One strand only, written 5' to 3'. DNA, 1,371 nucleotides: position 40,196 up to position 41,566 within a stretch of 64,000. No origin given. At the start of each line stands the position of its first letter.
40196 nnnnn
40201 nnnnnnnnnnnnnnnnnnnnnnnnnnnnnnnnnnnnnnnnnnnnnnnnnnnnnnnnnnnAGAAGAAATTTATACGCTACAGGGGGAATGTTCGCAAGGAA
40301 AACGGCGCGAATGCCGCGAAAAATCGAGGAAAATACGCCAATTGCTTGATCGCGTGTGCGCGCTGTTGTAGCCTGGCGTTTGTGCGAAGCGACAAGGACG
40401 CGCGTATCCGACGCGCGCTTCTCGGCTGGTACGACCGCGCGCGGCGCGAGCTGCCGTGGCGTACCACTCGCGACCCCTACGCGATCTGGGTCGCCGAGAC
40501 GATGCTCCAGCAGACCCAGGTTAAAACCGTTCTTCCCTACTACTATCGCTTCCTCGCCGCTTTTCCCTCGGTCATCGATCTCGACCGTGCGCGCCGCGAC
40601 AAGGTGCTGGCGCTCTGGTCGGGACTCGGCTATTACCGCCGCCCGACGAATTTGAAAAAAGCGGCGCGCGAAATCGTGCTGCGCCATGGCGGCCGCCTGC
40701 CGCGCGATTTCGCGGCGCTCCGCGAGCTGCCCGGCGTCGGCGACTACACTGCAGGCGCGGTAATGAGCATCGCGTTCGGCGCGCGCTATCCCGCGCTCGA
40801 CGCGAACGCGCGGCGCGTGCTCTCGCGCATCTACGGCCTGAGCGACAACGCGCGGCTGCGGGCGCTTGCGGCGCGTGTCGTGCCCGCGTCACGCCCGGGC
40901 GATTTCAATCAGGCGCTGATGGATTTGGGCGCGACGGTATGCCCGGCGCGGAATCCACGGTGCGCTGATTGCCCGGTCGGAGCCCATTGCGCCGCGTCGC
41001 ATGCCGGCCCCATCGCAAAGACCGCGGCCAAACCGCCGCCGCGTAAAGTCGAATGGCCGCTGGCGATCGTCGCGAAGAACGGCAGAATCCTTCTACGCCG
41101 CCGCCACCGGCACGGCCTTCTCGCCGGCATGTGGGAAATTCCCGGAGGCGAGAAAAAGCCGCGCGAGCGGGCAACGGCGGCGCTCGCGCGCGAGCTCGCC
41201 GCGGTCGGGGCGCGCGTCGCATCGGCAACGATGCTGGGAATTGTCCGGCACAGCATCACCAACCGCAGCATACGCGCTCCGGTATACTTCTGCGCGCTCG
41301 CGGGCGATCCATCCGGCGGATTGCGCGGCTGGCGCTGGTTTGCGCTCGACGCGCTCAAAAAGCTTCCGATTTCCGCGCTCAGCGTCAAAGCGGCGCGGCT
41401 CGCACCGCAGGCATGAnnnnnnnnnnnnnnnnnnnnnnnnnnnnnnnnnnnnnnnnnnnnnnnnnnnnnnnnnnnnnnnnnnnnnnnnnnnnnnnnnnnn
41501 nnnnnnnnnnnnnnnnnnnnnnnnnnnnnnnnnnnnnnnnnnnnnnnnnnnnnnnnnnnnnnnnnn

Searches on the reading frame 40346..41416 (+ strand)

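Call 74: search_protein_families(library=pfam, proteins=[window:40346-41416:+], max_evalue=0.00001)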
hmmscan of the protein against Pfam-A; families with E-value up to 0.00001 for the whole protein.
window:40346-41416:+ (356 aa): 3 families
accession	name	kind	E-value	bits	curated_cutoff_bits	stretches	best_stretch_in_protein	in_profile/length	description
PF14815.12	NUDIX_4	-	5.9e-18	65.2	35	1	240-348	4-109/113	NUDIX domain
PF00730.31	HhH-GPD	-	4.6e-16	59.5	26.2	1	49-168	1-92/108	HhH-GPD superfamily base excision DNA repair protein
PF00293.34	NUDIX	-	2.3e-07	31.3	21.1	1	241-340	10-121/134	NUDIX domain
